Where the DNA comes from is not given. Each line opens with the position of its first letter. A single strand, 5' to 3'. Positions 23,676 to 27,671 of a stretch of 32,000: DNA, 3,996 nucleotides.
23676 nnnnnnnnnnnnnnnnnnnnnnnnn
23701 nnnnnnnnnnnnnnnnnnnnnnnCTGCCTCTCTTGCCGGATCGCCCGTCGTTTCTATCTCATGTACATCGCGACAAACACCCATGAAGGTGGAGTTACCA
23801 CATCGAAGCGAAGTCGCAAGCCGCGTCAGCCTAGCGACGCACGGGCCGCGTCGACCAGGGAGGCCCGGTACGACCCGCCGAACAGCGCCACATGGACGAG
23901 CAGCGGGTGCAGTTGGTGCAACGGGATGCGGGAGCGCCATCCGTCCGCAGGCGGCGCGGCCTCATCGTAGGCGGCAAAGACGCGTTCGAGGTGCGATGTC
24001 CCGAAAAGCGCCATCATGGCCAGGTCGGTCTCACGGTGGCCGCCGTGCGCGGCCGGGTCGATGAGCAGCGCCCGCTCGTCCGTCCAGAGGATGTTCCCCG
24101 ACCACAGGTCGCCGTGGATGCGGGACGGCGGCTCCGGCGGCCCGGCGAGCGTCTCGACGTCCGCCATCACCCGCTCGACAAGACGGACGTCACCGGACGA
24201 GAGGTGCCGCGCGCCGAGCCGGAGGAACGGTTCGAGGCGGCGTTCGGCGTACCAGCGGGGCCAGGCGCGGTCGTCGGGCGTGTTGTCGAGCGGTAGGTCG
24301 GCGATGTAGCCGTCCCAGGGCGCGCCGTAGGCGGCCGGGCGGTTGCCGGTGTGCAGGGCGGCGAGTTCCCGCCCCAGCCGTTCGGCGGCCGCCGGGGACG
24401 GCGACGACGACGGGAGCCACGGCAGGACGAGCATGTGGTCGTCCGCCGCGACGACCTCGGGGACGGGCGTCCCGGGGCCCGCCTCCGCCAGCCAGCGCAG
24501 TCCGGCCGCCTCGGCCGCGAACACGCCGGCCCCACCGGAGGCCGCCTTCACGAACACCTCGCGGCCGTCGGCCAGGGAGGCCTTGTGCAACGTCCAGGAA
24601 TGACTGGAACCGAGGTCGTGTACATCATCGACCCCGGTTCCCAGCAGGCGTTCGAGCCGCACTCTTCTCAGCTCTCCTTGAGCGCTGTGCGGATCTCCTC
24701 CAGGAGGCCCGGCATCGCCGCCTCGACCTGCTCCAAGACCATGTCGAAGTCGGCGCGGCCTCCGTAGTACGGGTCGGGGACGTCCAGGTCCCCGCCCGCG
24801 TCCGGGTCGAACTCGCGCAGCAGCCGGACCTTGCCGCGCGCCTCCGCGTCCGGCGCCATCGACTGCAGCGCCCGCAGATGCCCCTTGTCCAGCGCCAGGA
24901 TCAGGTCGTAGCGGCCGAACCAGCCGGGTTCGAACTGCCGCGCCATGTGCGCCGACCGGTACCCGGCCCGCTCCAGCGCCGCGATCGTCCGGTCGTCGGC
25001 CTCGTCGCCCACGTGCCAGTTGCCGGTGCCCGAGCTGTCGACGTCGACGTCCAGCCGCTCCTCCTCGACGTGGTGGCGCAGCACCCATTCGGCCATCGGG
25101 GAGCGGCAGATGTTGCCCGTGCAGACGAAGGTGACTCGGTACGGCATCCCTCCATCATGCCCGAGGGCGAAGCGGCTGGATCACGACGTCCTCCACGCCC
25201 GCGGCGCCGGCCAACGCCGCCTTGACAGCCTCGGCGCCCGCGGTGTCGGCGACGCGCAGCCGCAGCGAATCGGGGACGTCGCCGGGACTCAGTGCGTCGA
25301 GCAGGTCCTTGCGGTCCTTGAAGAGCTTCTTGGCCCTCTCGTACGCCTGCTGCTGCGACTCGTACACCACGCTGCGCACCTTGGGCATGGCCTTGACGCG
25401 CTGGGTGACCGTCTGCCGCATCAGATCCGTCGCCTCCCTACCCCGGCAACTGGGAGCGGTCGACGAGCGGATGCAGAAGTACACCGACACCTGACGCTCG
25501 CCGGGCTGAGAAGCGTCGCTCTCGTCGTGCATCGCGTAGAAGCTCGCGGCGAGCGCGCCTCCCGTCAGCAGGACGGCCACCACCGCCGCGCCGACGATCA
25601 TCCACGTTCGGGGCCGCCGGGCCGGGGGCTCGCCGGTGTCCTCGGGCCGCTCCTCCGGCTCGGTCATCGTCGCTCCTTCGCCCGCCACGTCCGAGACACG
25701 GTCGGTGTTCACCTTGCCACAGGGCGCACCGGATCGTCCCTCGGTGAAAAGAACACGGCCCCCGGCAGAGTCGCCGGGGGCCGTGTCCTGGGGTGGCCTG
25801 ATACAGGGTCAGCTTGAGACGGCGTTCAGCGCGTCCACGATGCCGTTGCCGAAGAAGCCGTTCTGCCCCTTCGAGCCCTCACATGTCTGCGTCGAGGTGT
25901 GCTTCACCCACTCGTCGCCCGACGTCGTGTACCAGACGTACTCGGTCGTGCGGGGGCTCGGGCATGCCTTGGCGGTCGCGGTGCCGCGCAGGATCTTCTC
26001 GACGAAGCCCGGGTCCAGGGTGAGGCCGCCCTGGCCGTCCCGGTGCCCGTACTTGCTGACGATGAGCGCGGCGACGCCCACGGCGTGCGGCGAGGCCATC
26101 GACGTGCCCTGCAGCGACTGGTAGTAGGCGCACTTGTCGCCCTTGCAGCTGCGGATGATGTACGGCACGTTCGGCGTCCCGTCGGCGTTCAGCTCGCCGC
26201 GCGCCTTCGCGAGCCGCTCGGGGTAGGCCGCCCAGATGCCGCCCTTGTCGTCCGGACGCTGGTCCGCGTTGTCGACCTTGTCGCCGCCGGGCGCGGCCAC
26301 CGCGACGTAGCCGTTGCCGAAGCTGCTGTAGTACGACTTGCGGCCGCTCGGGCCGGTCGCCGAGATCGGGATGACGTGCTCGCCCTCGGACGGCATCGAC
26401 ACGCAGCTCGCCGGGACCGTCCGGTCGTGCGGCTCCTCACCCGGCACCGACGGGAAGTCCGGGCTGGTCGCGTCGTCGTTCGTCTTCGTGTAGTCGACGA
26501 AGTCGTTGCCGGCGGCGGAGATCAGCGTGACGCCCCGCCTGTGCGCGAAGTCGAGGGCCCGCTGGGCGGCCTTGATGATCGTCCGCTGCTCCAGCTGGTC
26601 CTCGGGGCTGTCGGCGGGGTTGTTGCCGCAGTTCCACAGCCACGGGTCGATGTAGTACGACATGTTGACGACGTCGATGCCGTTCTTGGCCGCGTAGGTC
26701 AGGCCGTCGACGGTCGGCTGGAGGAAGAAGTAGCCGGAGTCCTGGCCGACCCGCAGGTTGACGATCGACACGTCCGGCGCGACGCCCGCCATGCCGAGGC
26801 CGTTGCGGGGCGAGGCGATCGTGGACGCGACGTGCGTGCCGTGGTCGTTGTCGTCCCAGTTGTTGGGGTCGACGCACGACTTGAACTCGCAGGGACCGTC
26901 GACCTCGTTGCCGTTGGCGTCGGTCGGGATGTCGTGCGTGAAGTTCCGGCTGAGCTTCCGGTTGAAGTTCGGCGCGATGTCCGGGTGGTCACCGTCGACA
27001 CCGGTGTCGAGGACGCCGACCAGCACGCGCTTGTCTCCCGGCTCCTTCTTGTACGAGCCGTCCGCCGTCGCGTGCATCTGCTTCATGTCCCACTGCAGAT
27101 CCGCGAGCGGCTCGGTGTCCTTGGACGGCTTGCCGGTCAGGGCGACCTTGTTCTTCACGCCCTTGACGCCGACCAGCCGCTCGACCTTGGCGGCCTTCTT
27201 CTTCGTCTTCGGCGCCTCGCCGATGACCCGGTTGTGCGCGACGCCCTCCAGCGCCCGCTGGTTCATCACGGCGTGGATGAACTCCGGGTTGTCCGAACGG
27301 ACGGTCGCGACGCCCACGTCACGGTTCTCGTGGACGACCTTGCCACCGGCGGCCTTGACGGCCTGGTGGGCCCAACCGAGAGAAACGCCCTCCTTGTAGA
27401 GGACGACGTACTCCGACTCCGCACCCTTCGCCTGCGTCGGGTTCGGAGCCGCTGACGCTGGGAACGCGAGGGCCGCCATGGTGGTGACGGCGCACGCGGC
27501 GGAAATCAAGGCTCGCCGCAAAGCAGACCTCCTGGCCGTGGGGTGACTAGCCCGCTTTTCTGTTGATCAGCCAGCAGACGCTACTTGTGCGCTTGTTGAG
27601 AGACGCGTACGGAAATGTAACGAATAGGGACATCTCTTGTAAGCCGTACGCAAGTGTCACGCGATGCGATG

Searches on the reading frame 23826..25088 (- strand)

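Call 50: search_protein_families(library=pfam, proteins=[window:23826-25088:-], max_evalue=0.001)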
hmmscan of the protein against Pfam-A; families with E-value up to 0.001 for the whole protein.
window:23826-25088:- (420 aa): 2 families
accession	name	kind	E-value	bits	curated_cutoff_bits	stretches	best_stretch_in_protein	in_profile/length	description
PF03881.20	Fructosamin_kin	-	2.3e-42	145.6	22.4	1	173-410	38-277/288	Fructosamine kinase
PF01636.29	APH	-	1e-16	61.9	23.2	1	175-385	20-234/239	Phosphotransferase enzyme family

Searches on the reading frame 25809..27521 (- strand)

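Call 67: search_protein_families(library=pfam, proteins=[window:25809-27521:-], max_evalue=0.0001)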
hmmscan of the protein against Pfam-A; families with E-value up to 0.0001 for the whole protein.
window:25809-27521:- (570 aa): 1 family
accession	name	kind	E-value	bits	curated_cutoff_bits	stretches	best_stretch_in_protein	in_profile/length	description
PF00082.27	Peptidase_S8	-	1.4e-37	130.1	21.8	1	164-560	2-288/288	Subtilase family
